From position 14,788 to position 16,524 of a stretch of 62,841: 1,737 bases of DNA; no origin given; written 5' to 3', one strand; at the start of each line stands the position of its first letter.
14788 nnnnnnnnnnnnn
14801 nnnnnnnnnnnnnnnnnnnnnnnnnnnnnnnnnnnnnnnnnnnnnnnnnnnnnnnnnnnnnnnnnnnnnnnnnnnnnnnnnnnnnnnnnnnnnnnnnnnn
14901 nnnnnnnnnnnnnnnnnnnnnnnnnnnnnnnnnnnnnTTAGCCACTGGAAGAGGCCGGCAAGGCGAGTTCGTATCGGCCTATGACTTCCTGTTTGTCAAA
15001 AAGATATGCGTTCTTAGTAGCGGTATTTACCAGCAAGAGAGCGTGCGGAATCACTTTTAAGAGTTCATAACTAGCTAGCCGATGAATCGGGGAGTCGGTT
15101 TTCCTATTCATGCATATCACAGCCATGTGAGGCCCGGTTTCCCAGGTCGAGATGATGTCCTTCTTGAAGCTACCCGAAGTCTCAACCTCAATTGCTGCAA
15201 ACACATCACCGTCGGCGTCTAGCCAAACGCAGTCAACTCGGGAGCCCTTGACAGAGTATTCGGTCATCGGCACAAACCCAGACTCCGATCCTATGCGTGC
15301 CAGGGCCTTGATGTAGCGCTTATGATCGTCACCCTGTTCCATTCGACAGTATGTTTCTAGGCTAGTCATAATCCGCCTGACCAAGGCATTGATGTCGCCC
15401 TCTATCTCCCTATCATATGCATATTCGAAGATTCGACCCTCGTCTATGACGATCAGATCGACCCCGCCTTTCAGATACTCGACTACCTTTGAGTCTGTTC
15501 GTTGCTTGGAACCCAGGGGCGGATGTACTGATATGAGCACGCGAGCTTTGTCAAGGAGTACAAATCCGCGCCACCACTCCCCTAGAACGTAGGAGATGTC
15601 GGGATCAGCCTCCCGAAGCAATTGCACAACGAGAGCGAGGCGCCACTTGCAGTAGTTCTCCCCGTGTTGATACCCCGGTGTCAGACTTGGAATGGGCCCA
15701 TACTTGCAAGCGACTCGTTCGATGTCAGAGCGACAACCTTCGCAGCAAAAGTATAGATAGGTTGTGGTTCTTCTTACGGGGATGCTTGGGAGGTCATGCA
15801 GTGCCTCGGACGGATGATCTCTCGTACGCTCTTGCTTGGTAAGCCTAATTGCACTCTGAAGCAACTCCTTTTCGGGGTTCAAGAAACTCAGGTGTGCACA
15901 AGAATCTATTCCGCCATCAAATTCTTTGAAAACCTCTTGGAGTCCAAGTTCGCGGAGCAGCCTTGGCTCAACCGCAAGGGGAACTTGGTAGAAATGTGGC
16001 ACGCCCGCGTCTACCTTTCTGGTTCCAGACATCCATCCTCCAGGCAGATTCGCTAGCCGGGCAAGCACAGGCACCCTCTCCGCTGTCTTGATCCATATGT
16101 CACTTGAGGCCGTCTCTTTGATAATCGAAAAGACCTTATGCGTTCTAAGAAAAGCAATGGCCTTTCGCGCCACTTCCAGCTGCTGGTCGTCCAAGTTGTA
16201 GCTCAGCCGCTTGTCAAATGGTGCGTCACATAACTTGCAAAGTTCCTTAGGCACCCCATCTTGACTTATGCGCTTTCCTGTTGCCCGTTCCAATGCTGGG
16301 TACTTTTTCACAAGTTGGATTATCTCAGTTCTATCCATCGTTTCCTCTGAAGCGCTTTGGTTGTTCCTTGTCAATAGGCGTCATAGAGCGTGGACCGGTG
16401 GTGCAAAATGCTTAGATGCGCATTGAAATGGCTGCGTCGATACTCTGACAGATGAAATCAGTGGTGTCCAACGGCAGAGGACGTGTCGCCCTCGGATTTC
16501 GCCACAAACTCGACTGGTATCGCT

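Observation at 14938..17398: Two-gene module of unknown function (328 aa + 478 aa) inside the heat-shock operon: candidate novel nuclease-based system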

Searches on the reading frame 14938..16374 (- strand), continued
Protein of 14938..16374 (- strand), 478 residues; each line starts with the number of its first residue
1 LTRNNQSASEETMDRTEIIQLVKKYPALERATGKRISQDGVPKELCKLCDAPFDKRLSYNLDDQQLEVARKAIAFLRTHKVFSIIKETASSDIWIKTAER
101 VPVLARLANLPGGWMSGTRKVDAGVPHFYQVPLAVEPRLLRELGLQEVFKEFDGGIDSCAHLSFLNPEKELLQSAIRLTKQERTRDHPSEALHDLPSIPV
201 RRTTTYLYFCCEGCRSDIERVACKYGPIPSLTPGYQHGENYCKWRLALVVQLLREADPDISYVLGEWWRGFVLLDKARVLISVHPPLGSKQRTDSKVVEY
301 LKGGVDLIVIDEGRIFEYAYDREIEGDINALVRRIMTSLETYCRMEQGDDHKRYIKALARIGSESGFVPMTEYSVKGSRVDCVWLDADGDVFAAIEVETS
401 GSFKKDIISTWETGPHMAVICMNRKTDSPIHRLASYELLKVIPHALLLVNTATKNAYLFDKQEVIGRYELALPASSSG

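Call 76: find_encoding_contigs(protein=P0010, flank=8000, max_places=1)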
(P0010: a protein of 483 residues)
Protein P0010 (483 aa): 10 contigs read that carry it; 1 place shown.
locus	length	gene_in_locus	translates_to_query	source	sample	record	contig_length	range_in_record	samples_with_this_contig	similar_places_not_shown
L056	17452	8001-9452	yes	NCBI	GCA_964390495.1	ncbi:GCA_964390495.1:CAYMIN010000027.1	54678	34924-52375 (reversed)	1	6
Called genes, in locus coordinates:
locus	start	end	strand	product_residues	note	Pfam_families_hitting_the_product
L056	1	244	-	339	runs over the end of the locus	PF04055:Radical_SAM, PF13186:SPASM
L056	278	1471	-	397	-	PF14100:DUF6807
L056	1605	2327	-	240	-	PF04909:Amidohydro_2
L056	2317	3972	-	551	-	PF09852:DUF2079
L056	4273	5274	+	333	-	-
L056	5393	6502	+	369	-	PF01408:GFO_IDH_MocA, PF03447:NAD_binding_3 (faint), PF22725:GFO_IDH_MocA_C3, PF02894:GFO_IDH_MocA_C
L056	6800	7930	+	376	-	PF05343:Peptidase_M42 (faint), PF04389:Peptidase_M28 (weak), PF01546:Peptidase_M20, PF07687:M20_dimer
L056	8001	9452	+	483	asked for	-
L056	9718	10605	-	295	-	PF01261:AP_endonuc_2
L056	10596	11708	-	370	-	PF02317:Octopine_DH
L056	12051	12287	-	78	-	-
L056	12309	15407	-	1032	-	PF07940:Hepar_II_III_C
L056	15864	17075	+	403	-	PF01969:Ni_insertion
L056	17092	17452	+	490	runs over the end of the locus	PF00171:Aldedh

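Call 77: find_encoding_contigs(protein=P0021, flank=8000, max_places=1)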
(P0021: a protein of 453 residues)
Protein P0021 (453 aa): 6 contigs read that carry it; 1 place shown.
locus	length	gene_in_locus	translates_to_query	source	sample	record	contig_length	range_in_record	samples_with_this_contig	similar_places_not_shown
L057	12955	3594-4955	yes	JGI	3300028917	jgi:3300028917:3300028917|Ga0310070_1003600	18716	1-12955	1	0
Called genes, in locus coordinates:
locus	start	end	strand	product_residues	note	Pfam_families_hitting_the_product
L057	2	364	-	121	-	?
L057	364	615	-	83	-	-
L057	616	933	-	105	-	PF14947:HTH_45 (weak)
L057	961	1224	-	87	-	-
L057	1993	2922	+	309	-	-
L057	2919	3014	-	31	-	-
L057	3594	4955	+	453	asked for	-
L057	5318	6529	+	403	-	-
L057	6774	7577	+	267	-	-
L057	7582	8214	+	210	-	PF01612:DNA_pol_A_exo1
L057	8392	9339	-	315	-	PF01702:TGT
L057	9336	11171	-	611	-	PF01935:DUF87, PF10412:TrwB_AAD_bind (faint)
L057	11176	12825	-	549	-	PF09376:NurA (faint)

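Call 90: search_protein_families(library=padloc, proteins=[L060:724-1638:+, L012:4033-4941:+, L042:8497-10590:+, L042:10660-11748:+, L013:950-1582:+, L029:1248-2552:+, L024:1332-2261:+, L037:6733-7338:+, L044:175-1482:+, P0044], max_evalue=0.1)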
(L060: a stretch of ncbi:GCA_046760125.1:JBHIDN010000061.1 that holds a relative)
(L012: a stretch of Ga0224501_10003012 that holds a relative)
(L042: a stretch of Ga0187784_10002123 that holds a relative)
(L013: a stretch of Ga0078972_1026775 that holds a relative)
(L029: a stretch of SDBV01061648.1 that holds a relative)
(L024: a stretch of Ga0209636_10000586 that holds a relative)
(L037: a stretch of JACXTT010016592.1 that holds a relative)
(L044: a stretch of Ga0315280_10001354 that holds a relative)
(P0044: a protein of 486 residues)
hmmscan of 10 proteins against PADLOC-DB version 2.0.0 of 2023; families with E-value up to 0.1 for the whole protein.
L060:724-1638:+ (304 aa): 2 families
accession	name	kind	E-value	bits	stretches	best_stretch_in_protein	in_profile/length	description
PDLC05052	PDC-S61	-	1.8e-08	32.3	1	118-281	75-237/253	-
PDLC03797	RTasPDDEXK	-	0.00012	19.9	1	203-280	131-200/226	DRT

L012:4033-4941:+ (302 aa): 26 families (the best 25 are shown)
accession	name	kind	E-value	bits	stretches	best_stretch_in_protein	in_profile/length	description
PDLC02614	DrmC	-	3.7e-09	34.6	1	171-293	30-142/153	DrmC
PDLC03922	MkoB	-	5.5e-09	33.8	1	115-292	445-592/610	-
PDLC03924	MkoC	-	4.3e-08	29.7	1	198-294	1024-1124/1136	-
PDLC02591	DrmC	-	4.8e-08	30.5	1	160-293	110-241/260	DrmC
PDLC02612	DrmC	-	6e-07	27.2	1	194-284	116-206/235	DrmC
PDLC02595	DrmC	-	8.5e-07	27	1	171-293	125-249/269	DrmC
PDLC02588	DrmC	-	2.1e-06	25.6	1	197-286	131-227/256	DrmC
PDLC02616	DrmC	-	7.9e-06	23.6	1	164-295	83-208/224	DrmC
PDLC02609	DrmC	-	9.6e-05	20.5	1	206-293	133-223/241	DrmC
PDLC02597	DrmC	-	0.00014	19.8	1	171-299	105-232/242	DrmC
PDLC03859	LmuB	-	0.00015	19.2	1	32-171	271-407/611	-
PDLC02589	DrmC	-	0.00017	18.8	1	197-301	137-252/264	DrmC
PDLC02585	DrmC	-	0.00026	18.7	1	199-295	134-237/253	DrmC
PDLC02607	DrmC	-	0.00027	18.3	1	196-284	136-235/265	DrmC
PDLC02604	DrmC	-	0.00028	19.4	1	251-286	31-66/92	DrmC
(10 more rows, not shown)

L042:8497-10590:+ (697 aa): 66 families (the best 25 are shown)
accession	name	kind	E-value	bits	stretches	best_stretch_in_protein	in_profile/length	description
PDLC03630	REase_MTase_IIG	-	2.4e-85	285.3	1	49-696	34-735/1100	Type IIG restriction enzyme-methyltransferase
PDLC03580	REase_II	-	9.7e-47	157.4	1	238-663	251-710/1112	Type II restriction enzyme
PDLC03625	REase_MTase_IIG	-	1.5e-31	107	1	315-657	378-710/1109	Type IIG restriction enzyme-methyltransferase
PDLC03335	MTase_II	-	1.2e-17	61.8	2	323-422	61-158/607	Type II methyltransferase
PDLC04134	mad2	-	2e-17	61.2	2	308-422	237-333/492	mads_2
PDLC03338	MTase_II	-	1.6e-16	58.2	1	324-450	112-240/604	Type II methyltransferase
PDLC03267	MTase_II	-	5.7e-15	53.2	2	342-387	14-58/539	Type II methyltransferase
PDLC03348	MTase_II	-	6.2e-15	52.7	2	319-429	198-316/727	Type II methyltransferase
PDLC03021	MTase_I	-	4.9e-14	50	1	321-423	142-246/491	Type I methyltransferase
PDLC03025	MTase_I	-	1.5e-13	48.3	1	325-423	144-240/569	Type I methyltransferase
PDLC03318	MTase_II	-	7.4e-12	42.4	1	307-382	309-383/723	Type II methyltransferase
PDLC03248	MTase_II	-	5.5e-11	39.9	2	337-380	5-47/521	Type II methyltransferase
PDLC03598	REase_MTase_IIG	-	2.5e-10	36.9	1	567-660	477-560/912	Type IIG restriction enzyme-methyltransferase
PDLC03357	MTase_II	-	3.5e-10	36.9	1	309-386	88-164/620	Type II methyltransferase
PDLC02529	PglX|PglXI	-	3.8e-10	36.1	1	320-424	179-292/1189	PglX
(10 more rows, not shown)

L042:10660-11748:+ (362 aa): 1 family
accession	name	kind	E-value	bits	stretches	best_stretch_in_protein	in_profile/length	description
PDLC03630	REase_MTase_IIG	-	3.3e-13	46.4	1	91-344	843-1080/1100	Type IIG restriction enzyme-methyltransferase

L013:950-1582:+ (210 aa): 0 families

L029:1248-2552:+ (434 aa): 2 families
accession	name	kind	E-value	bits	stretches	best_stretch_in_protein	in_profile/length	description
PDLC05058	PDC-S64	-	0.0084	13.8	1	158-244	187-281/305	-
PDLC03728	oMTase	-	0.015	12.4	1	96-150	248-298/395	orphan methyltransferase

L024:1332-2261:+ (309 aa): 1 family
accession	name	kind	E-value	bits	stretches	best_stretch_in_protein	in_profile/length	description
PDLC04361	PDC-M04B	-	0.018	13.1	1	164-190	10-36/125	-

L037:6733-7338:+ (201 aa): 0 families

L044:175-1482:+ (435 aa): 1 family
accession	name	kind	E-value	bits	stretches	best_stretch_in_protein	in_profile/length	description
PDLC00751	Effector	-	0.028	11.4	1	320-402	8-92/530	Endonuclease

P0044 (486 aa): 0 families

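Call 97: fold_search(model_id=the predicted structure, library=pdb)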
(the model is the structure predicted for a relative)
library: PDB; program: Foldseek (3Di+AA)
matches with E <= 10: 447; with E <= 0.001: 0
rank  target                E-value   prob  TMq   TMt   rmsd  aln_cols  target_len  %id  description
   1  7lvv_D                6.8e-02  0.89  0.18  0.45   6.0       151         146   14  cryoEM structure DrdV-DNA complex (released 2021-03-17)
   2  7zrz_CP1              7.2e-02  0.16  0.11  0.21  20.4       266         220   10  Structure of the human tRNA splicing endonuclease defines substrate recognition (released 2023-05-17)
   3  9m86_A                1.1e-01  0.23  0.09  0.27  13.2       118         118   13  Crystal structure of SpMETTL16 kinase associated 1 domain in complex with U6 snRNA internal stem loop (released 2025-08-06)
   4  2cv8_B                1.8e-01  0.20  0.11  0.25  14.7       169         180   14  Crystal structure of tRNA-intron endonuclease from Sulfolobus tokodaii (released 2005-12-01)
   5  7q04_D                2.4e-01  0.05  0.08  0.09  20.5       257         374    9  Crystal structure of TPADO in a substrate-free state (released 2022-04-06)
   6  3p1z_B                3.2e-01  0.16  0.12  0.27  15.8       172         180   12  Crystal structure of the Aperopyrum pernix RNA splicing endonuclease (released 2011-08-10)
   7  8fs5_H                3.4e-01  0.06  0.08  0.12  18.4       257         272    8  Structure of S. cerevisiae Rad24-RFC loading the 9-1-1 clamp onto a 10-nt gapped DNA in step 3 (open 9-1-1 and stably  (released 2023-06-14)
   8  8bqu_C                3.6e-01  0.08  0.09  0.22  18.7       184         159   13  Molecular basis of ZP3/ZP1 heteropolymerization: crystal structure of a native vertebrate egg coat filament (released 2024-03-13)
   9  4j9v_B                3.8e-01  0.33  0.11  0.11   8.2       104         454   10  Crystal Structure of the TrkA Gating ring bound to ATP-gamma-S (released 2013-04-10)
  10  8rki_C                4.3e-01  0.06  0.07  0.18  18.1       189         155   11  Molecular basis of ZP3/ZP1 heteropolymerization: crystal structure of a native vertebrate egg coat filament fragment (released 2024-03-13)
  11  4bmk_A                4.8e-01  0.13  0.10  0.11   9.8        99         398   19  Serine Palmitoyltransferase K265A from S. paucimobilis with bound PLP- Myriocin Aldimine (released 2013-09-04)
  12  7yfq_A                4.8e-01  0.03  0.06  0.04  18.6       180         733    7  Cryo-EM structure of the EfPiwi (N959K)-piRNA-target ternary complex (released 2024-02-14)
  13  3d4c_A                5.1e-01  0.08  0.07  0.07  14.4       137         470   12  ZP-N domain of mammalian sperm receptor ZP3 (crystal form I) (released 2008-12-02)
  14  8fs6_H                5.1e-01  0.04  0.08  0.12  18.8       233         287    8  Structure of S. cerevisiae Rad24-RFC loading the 9-1-1 clamp onto a 10-nt gapped DNA in step 4 (partially closed 9-1-1 (released 2023-06-14)
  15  2x8u_A                5.4e-01  0.15  0.10  0.12   9.6        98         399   14  Sphingomonas wittichii Serine palmitoyltransferase (released 2010-03-23)
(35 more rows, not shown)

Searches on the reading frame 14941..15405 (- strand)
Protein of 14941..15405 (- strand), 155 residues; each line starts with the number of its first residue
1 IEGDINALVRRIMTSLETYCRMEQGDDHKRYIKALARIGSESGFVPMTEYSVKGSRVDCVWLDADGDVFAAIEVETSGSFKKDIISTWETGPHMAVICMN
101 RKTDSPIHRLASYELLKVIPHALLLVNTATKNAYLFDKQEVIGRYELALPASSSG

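Call 54: search_solved_structures(query=A5, max_evalue=10, show_alignments=3)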
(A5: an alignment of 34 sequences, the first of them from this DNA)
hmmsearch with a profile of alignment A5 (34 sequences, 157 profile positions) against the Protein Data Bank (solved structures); distinct sequences matched with E-value up to 10: 0.

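Call 55: search_protein_families(library=pfam, alignment_id=A5, max_evalue=1)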
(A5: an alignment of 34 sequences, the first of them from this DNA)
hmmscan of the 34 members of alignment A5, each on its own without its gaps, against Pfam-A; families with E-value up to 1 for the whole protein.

A. member 1, seq(155 aa): 0 families

B. families by the number of members that match (of 34 scanned): 14 families
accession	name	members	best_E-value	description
PF19499.4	DUF6034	1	0.016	Family of unknown function (DUF6034)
PF09432.15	THP2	1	0.018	Tho complex subunit THP2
PF13360.13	PQQ_2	1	0.047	Outer membrane protein assembly factor BamB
PF04760.21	IF2_N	1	0.064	Translation initiation factor IF-2, N-terminal region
PF20941.2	DUF6848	1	0.066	Domain of unknown function (DUF6848)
PF22410.1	DnaG_helical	1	0.082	DNA primase DnaG, helical domain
PF09669.15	Phage_pRha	1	0.1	Phage regulatory protein Rha (Phage_pRha)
PF17562.7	Styelin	1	0.1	Styelin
PF18310.7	DUF5605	1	0.12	Domain of unknown function (DUF5605)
PF07070.16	Spo0M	1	0.13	SpoOM protein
PF23556.1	TPR_Vps41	1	0.13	Vps41 TPR-like region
PF13514.12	AAA_27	1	0.14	AAA domain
PF16701.10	Ad_Cy_reg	1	0.27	Adenylate cyclase regulatory domain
PF24328.1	DUF7498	1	0.3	Domain of unknown function (DUF7498)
